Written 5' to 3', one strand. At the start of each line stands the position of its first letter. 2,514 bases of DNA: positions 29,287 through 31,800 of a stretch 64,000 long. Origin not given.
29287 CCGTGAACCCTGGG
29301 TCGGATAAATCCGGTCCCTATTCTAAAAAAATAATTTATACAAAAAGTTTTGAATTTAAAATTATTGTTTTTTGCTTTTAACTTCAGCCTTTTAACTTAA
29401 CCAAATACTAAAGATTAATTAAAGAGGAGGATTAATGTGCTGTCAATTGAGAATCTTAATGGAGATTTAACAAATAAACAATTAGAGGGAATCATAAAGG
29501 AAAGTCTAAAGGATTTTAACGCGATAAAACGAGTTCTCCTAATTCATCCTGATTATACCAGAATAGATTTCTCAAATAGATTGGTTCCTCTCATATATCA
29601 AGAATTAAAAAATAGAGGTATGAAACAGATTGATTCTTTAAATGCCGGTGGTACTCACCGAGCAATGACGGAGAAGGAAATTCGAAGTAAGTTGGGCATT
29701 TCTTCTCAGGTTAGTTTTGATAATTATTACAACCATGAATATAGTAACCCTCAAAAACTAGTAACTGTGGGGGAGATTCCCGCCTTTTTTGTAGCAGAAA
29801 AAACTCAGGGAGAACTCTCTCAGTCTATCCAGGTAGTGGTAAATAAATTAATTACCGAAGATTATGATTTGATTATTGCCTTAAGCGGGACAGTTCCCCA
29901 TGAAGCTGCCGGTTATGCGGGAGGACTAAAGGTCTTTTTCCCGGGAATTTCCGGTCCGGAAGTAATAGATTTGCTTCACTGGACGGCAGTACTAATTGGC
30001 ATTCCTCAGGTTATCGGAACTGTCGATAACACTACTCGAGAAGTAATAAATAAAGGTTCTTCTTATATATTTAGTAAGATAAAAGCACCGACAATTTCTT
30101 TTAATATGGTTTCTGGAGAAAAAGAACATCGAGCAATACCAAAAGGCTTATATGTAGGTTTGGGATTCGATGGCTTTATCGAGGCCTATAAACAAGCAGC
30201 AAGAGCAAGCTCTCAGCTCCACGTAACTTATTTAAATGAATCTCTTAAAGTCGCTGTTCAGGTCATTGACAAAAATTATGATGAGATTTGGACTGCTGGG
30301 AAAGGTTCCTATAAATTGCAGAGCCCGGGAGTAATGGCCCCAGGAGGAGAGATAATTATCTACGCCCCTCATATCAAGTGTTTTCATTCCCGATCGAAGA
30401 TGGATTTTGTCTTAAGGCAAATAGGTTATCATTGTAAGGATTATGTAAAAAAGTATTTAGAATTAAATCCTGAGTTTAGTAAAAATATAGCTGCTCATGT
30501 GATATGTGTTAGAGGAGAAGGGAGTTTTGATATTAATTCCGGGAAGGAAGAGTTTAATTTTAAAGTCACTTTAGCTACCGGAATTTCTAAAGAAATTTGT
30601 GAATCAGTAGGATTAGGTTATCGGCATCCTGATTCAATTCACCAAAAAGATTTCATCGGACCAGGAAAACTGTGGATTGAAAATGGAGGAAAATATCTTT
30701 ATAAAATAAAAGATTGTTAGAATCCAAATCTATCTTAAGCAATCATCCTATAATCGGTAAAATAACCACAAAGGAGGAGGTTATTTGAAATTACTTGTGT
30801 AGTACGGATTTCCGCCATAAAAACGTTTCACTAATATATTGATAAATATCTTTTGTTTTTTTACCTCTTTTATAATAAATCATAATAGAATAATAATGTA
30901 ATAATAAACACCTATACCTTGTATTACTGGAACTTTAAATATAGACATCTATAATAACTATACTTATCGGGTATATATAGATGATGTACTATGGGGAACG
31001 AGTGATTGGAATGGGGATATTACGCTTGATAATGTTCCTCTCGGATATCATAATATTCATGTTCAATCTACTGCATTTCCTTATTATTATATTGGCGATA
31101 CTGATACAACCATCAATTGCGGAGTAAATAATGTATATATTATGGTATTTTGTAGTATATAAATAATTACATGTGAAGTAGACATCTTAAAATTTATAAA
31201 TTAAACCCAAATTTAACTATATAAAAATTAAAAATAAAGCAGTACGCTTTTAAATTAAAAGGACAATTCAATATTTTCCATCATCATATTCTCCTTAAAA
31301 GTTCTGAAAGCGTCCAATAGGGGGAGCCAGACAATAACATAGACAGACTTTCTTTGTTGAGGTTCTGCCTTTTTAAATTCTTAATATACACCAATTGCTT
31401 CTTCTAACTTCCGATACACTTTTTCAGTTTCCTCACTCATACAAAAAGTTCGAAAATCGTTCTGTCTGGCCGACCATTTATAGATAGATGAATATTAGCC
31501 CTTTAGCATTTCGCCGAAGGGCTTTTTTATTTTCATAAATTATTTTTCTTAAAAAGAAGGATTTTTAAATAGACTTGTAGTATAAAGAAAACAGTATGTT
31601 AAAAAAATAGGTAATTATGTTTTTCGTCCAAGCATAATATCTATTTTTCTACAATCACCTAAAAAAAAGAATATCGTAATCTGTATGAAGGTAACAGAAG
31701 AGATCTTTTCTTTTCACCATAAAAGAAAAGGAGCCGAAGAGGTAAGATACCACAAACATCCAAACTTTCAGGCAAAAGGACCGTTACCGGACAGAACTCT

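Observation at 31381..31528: R1 repeat carries a conserved 18-22-codon mini-ORF (MS[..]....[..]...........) on the minus strand, back-to-back with a plus-strand terminator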

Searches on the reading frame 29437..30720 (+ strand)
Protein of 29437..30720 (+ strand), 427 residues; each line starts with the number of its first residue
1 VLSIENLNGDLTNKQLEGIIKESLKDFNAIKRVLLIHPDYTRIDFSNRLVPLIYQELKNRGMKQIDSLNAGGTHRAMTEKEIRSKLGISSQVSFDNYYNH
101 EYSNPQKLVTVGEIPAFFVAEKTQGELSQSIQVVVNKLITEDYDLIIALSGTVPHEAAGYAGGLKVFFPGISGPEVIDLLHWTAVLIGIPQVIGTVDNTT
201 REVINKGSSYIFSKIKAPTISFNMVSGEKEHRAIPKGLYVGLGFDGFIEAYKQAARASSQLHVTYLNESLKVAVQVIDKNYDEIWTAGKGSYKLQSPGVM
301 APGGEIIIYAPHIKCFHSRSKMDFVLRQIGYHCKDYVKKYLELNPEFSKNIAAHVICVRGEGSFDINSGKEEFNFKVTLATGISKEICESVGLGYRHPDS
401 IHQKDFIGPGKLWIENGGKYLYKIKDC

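Call 21: find_encoding_contigs(protein=window:29437-30720:+, flank=3000, max_places=6)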
Protein window:29437-30720:+ (427 aa): 3 contigs read that carry it; 2 places shown.
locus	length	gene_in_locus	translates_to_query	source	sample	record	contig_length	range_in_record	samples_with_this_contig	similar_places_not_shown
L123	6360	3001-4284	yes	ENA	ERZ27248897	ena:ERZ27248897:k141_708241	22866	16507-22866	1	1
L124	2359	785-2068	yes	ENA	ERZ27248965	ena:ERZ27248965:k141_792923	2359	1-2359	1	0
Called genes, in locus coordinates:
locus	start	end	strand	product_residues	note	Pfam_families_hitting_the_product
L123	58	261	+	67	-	-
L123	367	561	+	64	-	-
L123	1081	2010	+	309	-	PF00389:2-Hacid_dh, PF00670:AdoHcyase_NAD (faint), PF02826:2-Hacid_dh_C, PF03446:NAD_binding_2 (weak)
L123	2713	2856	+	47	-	-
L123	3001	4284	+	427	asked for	PF09861:Lar_N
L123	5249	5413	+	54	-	-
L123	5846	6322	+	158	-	-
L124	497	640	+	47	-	-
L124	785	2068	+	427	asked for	PF09861:Lar_N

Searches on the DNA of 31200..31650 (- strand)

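Call 35: search_rna_families(source=window, start=31200, end=31650, threshold=evalue, max_evalue=10)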
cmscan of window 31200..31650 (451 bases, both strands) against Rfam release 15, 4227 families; matches with E-value up to 10: 6.
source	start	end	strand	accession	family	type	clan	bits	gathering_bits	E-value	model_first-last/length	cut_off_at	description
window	31438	31534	+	RF04312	trpB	Cis-reg;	-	25.9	59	0.17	1-107/107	no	trpB ncRNA motif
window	31416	31531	+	RF00515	PyrR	Cis-reg;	-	22.3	54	0.8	1-115/115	no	PyrR binding site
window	31496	31596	+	RF00443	SNORA27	Gene; snRNA; snoRNA; HACA-box;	CL00032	17.6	64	1.1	1-127/127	no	Small nucleolar RNA SNORA27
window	31277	31347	-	RF00609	SNORD100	Gene; snRNA; snoRNA; CD-box;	CL00073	17.3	58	0.82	1-81/81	no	Small nucleolar RNA SNORD100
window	31477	31527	+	RF02438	SpF51_sRNA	Gene; sRNA;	-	16.2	50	2.7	1-45/45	no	Streptococcus sRNA SpF51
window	31455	31534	+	RF02077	STnc220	Gene; sRNA;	-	15.6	60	8.5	1-79/79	no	Salmonella enterica sRNA STnc220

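Call 76: search_dna_similar(query=window:31336-31530:-, collection=plasmids, mode=distant, max_evalue=0.001, max_rows=10)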
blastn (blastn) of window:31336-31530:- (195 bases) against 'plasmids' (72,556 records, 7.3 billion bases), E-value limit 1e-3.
No match.

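Call 77: search_dna_similar(query=window:31336-31530:-, collection=phages, mode=distant, max_evalue=0.001, max_rows=10)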
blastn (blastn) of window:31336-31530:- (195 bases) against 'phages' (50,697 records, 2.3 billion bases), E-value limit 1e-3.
No match.
